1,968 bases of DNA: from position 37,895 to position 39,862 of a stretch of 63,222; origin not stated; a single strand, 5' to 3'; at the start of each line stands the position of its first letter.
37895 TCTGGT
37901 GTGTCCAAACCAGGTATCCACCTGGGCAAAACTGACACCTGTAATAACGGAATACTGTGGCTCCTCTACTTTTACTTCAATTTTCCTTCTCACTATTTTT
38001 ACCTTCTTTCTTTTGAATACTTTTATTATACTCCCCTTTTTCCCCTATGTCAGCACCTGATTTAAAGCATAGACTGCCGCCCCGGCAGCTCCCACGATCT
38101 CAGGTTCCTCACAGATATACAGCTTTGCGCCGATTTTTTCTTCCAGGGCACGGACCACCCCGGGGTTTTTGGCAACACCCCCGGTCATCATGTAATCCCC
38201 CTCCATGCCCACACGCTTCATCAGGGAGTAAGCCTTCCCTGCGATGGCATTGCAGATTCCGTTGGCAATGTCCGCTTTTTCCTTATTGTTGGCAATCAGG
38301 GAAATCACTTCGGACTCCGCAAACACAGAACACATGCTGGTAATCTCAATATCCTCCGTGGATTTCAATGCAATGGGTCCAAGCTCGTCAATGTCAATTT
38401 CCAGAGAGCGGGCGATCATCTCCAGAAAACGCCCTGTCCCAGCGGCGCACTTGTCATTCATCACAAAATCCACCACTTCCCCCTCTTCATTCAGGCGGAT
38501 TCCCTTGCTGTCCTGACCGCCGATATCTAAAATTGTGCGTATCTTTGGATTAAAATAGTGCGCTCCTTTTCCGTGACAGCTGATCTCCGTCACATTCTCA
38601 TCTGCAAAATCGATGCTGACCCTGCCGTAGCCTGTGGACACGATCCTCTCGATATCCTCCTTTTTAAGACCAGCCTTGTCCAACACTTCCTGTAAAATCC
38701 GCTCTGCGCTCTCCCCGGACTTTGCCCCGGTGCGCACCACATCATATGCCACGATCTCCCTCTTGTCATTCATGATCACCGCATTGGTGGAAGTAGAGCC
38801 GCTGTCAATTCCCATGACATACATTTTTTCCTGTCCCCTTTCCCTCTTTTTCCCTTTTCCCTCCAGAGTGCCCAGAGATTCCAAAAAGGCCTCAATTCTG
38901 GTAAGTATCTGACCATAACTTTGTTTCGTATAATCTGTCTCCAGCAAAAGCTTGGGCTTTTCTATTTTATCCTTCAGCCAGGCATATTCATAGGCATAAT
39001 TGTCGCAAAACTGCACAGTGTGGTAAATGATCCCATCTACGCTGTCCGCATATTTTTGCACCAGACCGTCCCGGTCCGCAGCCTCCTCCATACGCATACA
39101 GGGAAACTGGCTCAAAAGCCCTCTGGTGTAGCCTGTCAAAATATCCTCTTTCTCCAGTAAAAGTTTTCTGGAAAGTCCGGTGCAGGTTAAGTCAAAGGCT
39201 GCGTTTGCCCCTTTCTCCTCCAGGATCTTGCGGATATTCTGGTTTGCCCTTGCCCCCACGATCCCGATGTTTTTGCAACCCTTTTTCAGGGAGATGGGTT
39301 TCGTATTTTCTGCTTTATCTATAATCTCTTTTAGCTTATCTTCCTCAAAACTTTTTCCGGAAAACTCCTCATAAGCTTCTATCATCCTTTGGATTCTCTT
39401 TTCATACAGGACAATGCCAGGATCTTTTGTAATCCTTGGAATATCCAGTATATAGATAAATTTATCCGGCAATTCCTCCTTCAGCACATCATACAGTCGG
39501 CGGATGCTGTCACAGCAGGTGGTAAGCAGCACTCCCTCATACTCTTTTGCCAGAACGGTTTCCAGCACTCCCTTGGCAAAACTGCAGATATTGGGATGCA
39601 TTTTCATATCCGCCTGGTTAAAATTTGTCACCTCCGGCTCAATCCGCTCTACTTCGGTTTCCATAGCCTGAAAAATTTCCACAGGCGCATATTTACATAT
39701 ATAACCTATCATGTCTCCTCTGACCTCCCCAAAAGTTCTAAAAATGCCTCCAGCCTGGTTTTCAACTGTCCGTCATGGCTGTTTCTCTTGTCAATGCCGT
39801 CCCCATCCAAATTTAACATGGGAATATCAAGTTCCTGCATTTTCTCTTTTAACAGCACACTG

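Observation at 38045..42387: Operon coupling a LigB/Memo-like-AMMECR1 fusion with a 2-hydroxyacyl-CoA-dehydratase-like enzyme and a dehydratase-beta/activase fusion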

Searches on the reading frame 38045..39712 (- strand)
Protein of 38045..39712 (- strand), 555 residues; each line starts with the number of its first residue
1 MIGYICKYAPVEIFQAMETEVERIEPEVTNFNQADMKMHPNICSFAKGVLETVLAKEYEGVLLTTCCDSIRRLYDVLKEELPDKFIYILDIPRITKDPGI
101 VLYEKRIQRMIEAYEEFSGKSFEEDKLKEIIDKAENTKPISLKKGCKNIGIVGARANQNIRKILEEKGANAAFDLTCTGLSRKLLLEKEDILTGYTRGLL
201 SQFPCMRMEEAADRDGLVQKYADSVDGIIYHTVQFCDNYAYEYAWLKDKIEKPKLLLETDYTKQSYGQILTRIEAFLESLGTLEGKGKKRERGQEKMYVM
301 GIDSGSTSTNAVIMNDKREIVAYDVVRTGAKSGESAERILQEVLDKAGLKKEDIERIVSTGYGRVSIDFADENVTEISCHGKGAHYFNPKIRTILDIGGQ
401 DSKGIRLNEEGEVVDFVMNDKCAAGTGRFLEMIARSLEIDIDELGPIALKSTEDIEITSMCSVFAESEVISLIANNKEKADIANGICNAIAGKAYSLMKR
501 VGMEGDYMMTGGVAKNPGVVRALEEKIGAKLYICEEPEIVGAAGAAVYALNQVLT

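Call 3: search_protein_families(library=pfam, proteins=[window:38045-39712:-], max_evalue=0.01)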
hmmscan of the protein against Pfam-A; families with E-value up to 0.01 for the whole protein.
window:38045-39712:- (555 aa): 4 families
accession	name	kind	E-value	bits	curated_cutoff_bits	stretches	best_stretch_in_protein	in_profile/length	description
PF01869.26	BcrAD_BadFG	-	2.4e-68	231.1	31.5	1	301-549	2-271/271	BadF/BadG/BcrA/BcrD ATPase family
PF06050.19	HGD-D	-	7.4e-44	151.1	28.4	2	156-280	209-342/342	2-hydroxyglutaryl-CoA dehydratase, D-component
PF05378.19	Hydant_A_N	-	0.0006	20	25.2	1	300-358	2-61/176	Hydantoinase/oxoprolinase N-terminal region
PF00370.27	FGGY_N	-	0.0012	18.9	28.8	0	298-327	1-30/245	FGGY family of carbohydrate kinases, N-terminal domain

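Call 4: search_protein_families(library=ncbifam, proteins=[window:38045-39712:-], max_evalue=0.001)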
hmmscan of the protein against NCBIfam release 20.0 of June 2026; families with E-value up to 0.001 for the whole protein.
window:38045-39712:- (555 aa): 9 families
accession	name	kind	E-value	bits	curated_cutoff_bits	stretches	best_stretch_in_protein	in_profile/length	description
TIGR00241.1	CoA_E_activ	domain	2.3e-85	286.1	125.4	1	299-547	2-247/248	acyl-CoA dehydratase activase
TIGR03192.1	benz_CoA_bzdQ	equivalog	7.2e-68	229.2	380.2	1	294-549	29-286/293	benzoyl-CoA reductase, bzd-type, subunit Q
TIGR02259.1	benz_CoA_red_A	equivalog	4.6e-53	180.5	578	1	355-527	231-405/432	benzoyl-CoA reductase subunit A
TIGR03286.1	methan_mark_15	hypoth_equivalog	1.7e-46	159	455.75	1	266-549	117-401/404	methanogenesis marker 15 protein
TIGR02261.1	benz_CoA_red_D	equivalog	1e-38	133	312.85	1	300-547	4-260/262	benzoyl-CoA reductase subunit D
NF040772.1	double_cubane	equivalog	2.2e-29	102.7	350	2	155-280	240-372/372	double-cubane-cluster-containing anaerobic reductase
NF052456.1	HyiscapDhHadC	equivalog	1.8e-11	43.6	700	1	222-279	311-371/372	(R)-2-hydroxyisocaproyl-CoA dehydratase subunit beta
TIGR03190.1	benz_CoA_bzdN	equivalog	1.8e-07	30.3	453.8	1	220-281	311-372/377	benzoyl-CoA reductase, bzd-type, subunit N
TIGR02263.1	benz_CoA_red_C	equivalog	3.8e-07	29.4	421.15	1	2-132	33-169/380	benzoyl-CoA reductase subunit C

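Call 11: find_encoding_contigs(protein=window:38045-39712:-, flank=10000, max_places=6)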
Protein window:38045-39712:- (555 aa): no gene with exactly this product is on record in the collection.

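Call 12: find_homologous_proteins(query=window:38045-39712:-, max_evalue=1e-10)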
Query window:38045-39712:- (555 aa): 7074 proteins with E <= 1e-10 among 8000 candidates; the best 120 are listed.
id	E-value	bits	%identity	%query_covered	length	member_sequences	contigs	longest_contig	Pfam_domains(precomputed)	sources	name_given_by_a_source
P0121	0.0e+0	1230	100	100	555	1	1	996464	PF01869.27,PF06050.20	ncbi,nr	ncbi:MAG: acyl-CoA dehydratase activase [Roseburia sp.]|nr:acyl-CoA dehydratase activase [Roseburia 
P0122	0.0e+0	1198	97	100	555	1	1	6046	PF01869.27,PF06050.20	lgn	-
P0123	0.0e+0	1189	96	100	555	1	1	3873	PF01869.27,PF06050.20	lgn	-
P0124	0.0e+0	1186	96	100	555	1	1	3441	PF01869.27,PF06050.20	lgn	-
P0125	0.0e+0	1158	94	100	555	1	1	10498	PF01869.27,PF06050.20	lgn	-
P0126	0.0e+0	1156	94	100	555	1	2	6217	PF01869.27,PF06050.20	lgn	-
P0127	0.0e+0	1155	94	100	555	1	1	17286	PF01869.27,PF06050.20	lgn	-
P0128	0.0e+0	1153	93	100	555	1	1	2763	PF01869.27,PF06050.20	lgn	-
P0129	0.0e+0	1147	93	100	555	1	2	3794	PF01869.27,PF06050.20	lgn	-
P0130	0.0e+0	1146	93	100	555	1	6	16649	PF01869.27,PF06050.20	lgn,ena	-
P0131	0.0e+0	1141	92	100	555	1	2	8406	PF01869.27,PF06050.20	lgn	-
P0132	0.0e+0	1085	87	100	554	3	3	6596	PF01869.27,PF06050.20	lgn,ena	-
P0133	0.0e+0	1071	86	100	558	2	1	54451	PF01869.27,PF06050.20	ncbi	-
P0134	3.5e-298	1008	81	100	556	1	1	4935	PF01869.27,PF06050.20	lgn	-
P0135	1.1e-289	980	78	99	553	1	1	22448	PF01869.27,PF06050.20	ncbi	-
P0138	2.0e-288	976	79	97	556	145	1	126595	PF01869.27,PF06050.20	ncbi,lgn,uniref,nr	ncbi:acyl-CoA dehydratase activase [Faecalicatena fissicatena]|uniref:2-hydroxyacyl-CoA dehydratase 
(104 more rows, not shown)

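Call 13: find_encoding_contigs(protein=P0133, flank=10000, max_places=3)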
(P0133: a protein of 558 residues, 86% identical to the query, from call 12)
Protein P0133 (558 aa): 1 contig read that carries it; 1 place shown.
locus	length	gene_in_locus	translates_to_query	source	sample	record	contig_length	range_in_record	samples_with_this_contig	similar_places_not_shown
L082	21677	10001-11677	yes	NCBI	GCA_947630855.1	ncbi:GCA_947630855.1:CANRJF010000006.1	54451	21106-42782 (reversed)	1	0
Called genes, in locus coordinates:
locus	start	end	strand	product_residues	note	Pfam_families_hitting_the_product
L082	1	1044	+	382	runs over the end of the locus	PF00149:Metallophos, PF12850:Metallophos_2 (weak), PF12320:SbcD_C (weak)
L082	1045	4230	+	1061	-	PF13476:AAA_23, PF13555:AAA_29 (weak), PF13558:SbcC_Walker_B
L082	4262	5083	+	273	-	PF00015:MCPsignal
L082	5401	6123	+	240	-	PF19498:DUF6033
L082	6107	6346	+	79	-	-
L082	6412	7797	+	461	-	PF02900:LigB, PF01871:AMMECR1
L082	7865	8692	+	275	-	PF04055:Radical_SAM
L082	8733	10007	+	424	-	PF06050:HGD-D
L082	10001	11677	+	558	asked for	PF06050:HGD-D, PF01869:BcrAD_BadFG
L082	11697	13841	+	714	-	PF01841:Transglut_core, PF00041:fn3 (weak)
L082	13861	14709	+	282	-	PF00135:COesterase (weak), PF20434:BD-FAE, PF07859:Abhydrolase_3, PF00326:Peptidase_S9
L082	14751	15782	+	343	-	PF00532:Peripla_BP_1, PF13407:Peripla_BP_4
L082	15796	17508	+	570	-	PF00672:HAMP (weak), PF00015:MCPsignal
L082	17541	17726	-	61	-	-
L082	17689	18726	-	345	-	PF00248:Aldo_ket_red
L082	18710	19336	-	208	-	PF00132:Hexapep, PF14602:Hexapep_2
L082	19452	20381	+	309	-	PF00126:HTH_1, PF03466:LysR_substrate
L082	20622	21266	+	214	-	PF16161:DUF4867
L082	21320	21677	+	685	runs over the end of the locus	PF02743:dCache_1 (weak), PF00015:MCPsignal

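Call 14: find_encoding_contigs(protein=P0127, flank=10000, max_places=3)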
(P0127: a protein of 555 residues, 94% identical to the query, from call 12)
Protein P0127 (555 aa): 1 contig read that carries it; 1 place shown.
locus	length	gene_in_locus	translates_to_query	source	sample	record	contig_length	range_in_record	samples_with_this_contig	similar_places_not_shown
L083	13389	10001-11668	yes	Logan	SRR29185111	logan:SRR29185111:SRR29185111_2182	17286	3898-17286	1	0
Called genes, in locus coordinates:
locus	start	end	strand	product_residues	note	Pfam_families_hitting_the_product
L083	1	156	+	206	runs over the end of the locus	-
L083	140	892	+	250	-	PF01580:FtsK_SpoIIIE (faint)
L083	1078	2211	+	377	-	-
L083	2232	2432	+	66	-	PF09035:Tn916-Xis, PF12728:HTH_17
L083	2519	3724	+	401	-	PF02920:Integrase_DNA, PF00589:Phage_integrase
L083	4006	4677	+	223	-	PF00005:ABC_tran, PF13304:AAA_21 (faint), PF02463:SMC_N (weak)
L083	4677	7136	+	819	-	PF02687:FtsX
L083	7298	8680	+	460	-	PF02900:LigB, PF01875:Memo (weak), PF01871:AMMECR1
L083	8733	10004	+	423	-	PF06050:HGD-D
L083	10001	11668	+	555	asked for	PF06050:HGD-D, PF01869:BcrAD_BadFG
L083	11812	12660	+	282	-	PF00135:COesterase (weak), PF12740:PETase (faint), PF20434:BD-FAE, PF07859:Abhydrolase_3, PF00326:Peptidase_S9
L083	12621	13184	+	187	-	-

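Call 15: find_encoding_contigs(protein=P0138, flank=10000, max_places=3)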
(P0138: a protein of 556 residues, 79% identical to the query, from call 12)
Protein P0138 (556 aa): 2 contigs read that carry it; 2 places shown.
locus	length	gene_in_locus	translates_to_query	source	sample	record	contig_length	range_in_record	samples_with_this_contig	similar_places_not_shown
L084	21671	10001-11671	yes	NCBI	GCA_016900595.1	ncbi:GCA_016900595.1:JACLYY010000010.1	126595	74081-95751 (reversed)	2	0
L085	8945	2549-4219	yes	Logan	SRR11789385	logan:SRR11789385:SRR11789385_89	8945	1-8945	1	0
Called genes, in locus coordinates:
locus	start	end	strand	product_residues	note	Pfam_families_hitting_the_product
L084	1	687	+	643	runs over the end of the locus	PF00664:ABC_membrane, PF00005:ABC_tran, PF02463:SMC_N (faint)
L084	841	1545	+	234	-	-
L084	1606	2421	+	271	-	PF00795:CN_hydrolase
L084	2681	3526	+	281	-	PF26509:DUF8171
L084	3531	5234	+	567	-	PF13476:AAA_23 (faint), PF00005:ABC_tran, PF02463:SMC_N (weak), PF13175:AAA_15 (faint), PF13401:AAA_22 (faint), PF13304:AAA_21 (weak), PF00005:ABC_tran, PF02463:SMC_N (weak), +1 more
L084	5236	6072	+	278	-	PF02361:CbiQ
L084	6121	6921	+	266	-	PF13263:PHP_C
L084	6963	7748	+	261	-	PF00459:Inositol_P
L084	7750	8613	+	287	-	PF01418:HTH_6, PF01380:SIS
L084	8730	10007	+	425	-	PF06050:HGD-D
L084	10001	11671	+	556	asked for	PF06050:HGD-D, PF01869:BcrAD_BadFG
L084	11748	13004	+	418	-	PF00860:Xan_ur_permease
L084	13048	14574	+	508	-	PF22848:ASD1_dom, PF06964:Alpha-L-AF_C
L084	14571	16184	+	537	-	PF00072:Response_reg, PF17853:GGDEF_2 (weak), PF00165:HTH_AraC, PF12833:HTH_18, PF00165:HTH_AraC (weak)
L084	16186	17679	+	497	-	PF00672:HAMP, PF06580:His_kinase, PF02518:HATPase_c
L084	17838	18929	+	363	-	PF13407:Peripla_BP_4, PF00532:Peripla_BP_1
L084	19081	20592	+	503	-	PF03193:RsgA_GTPase (faint), PF00005:ABC_tran, PF13304:AAA_21 (faint), PF00005:ABC_tran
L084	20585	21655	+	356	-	PF02653:BPD_transp_2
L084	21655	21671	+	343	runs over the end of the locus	PF02653:BPD_transp_2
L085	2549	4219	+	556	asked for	PF06050:HGD-D, PF01869:BcrAD_BadFG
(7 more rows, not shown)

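Call 18: find_related_loci(query=window:38045-39712:-, collection=metagenome_contigs, flank=10000)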
Query window:38045-39712:- (555 aa) in metagenome_contigs; peptide patterns used: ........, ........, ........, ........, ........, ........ (x = any residue, [..] = any of these).
600 stretches matched a pattern (row limit reached: there are more); 595 encode a relative of the query (tblastn E <= 1e-3); the best 80 are kept; 80 distinct loci.
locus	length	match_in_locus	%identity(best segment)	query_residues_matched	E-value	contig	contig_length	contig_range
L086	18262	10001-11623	79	1-540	0e+0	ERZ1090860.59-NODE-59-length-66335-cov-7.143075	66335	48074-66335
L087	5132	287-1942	78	1-553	0e+0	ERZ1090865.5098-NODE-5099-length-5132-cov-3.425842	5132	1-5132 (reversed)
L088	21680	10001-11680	76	1-553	0e+0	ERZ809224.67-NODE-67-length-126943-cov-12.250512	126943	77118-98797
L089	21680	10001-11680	75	1-553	0e+0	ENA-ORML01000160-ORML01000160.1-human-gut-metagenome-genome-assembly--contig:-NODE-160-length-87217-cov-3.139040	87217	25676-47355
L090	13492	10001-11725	73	1-540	0e+0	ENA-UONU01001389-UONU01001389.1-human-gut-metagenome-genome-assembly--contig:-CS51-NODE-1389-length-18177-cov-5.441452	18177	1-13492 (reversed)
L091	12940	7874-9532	74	1-553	0e+0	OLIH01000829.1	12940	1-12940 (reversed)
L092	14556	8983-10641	73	1-553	0e+0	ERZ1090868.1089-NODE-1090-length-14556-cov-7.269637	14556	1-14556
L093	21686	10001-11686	72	1-553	0e+0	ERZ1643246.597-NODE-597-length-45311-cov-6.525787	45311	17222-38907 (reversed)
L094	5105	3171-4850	75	1-553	0e+0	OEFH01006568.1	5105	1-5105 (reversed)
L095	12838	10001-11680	74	1-553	0e+0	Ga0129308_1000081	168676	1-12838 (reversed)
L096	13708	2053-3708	72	1-552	0e+0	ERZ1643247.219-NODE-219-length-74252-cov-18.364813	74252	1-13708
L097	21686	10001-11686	72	1-553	0e+0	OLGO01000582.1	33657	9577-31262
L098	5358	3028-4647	72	1-540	0e+0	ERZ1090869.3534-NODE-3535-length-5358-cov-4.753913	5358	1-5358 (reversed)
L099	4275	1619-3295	65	1-552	0e+0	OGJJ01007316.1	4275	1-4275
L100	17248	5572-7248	65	1-552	0e+0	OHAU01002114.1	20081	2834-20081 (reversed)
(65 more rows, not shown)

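Call 22: search_solved_structures(query=window:38045-39712:-, max_evalue=0.01, show_alignments=0)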
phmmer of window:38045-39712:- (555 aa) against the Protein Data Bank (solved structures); distinct sequences matched with E-value up to 0.01: 9.
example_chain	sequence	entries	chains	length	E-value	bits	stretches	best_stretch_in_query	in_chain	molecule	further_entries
9gai_D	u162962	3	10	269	2.6e-73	250.8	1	298-552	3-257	3-methylbenzoyl-CoA reductase alpha subunit MbdQ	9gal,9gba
4eht_A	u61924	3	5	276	7e-73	249.4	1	297-552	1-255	Activator of 2-hydroxyisocaproyl-CoA dehydratase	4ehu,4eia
1hux_A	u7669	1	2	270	1.6e-63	218.5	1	297-551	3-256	ACTIVATOR OF (R)-2-HYDROXYGLUTARYL-COA DEHYDRATASE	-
9gai_C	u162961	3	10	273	3e-41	145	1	297-548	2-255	3-methylbenzoyl-CoA reductase delta subunit MbdP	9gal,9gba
7yyl_E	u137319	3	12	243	3.7e-41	144.7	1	300-549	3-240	Putative CoA-substrate-specific enzyme activase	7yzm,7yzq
7yyl_C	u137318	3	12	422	1.9e-11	46.7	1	215-279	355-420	Dehydratase family protein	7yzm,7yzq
6eno_A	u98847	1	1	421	2.2e-11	46.5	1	215-279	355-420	Dehydratase family protein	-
3o3m_B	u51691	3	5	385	6.2e-06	28.5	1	136-281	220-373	beta subunit 2-hydroxyacyl-CoA dehydratase | beta-subunit 2-hydroxyacyl-CoA dehydratase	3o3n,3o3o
8s02_B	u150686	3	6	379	5.4e-05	25.4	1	117-281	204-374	BzdN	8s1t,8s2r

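Call 26: find_homologous_proteins(query=L082:7865-8692:+, max_evalue=1e-10)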
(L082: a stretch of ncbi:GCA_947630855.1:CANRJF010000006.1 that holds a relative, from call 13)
Query L082:7865-8692:+ (275 aa): 8000 proteins with E <= 1e-10 among 8000 candidates; the best 120 are listed.
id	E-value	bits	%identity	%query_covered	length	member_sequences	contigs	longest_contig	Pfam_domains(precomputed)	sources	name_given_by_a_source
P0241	2.1e-185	633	98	100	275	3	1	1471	PF04055.28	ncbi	-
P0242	3.2e-141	488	76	100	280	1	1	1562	PF04055.28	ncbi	-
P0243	8.3e-141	486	78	97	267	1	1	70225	PF04055.28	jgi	-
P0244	2.7e-139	481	76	100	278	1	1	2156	PF04055.28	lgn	-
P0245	3.1e-139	481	76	100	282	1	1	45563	PF04055.28,PF13353.12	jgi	-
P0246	3.5e-139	481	75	100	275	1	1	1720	PF04055.28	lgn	-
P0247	8.8e-139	480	76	100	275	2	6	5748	PF04055.28,PF13353.12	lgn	-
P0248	2.0e-138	479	75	100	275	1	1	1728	PF04055.28,PF13353.12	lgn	-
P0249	3.9e-138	478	75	100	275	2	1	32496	PF04055.28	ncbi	-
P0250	4.2e-138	478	75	100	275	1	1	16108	PF04055.28,PF13353.12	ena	-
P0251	5.7e-138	477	75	100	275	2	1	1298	PF04055.28,PF13353.12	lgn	-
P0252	6.0e-138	477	75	100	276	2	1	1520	PF04055.28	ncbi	-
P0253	1.2e-137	476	74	100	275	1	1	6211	PF04055.28,PF13353.12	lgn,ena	-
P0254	2.1e-137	475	75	100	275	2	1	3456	PF04055.28,PF13353.12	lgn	-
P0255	4.6e-137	474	73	100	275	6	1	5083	PF04055.28,PF13353.12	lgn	-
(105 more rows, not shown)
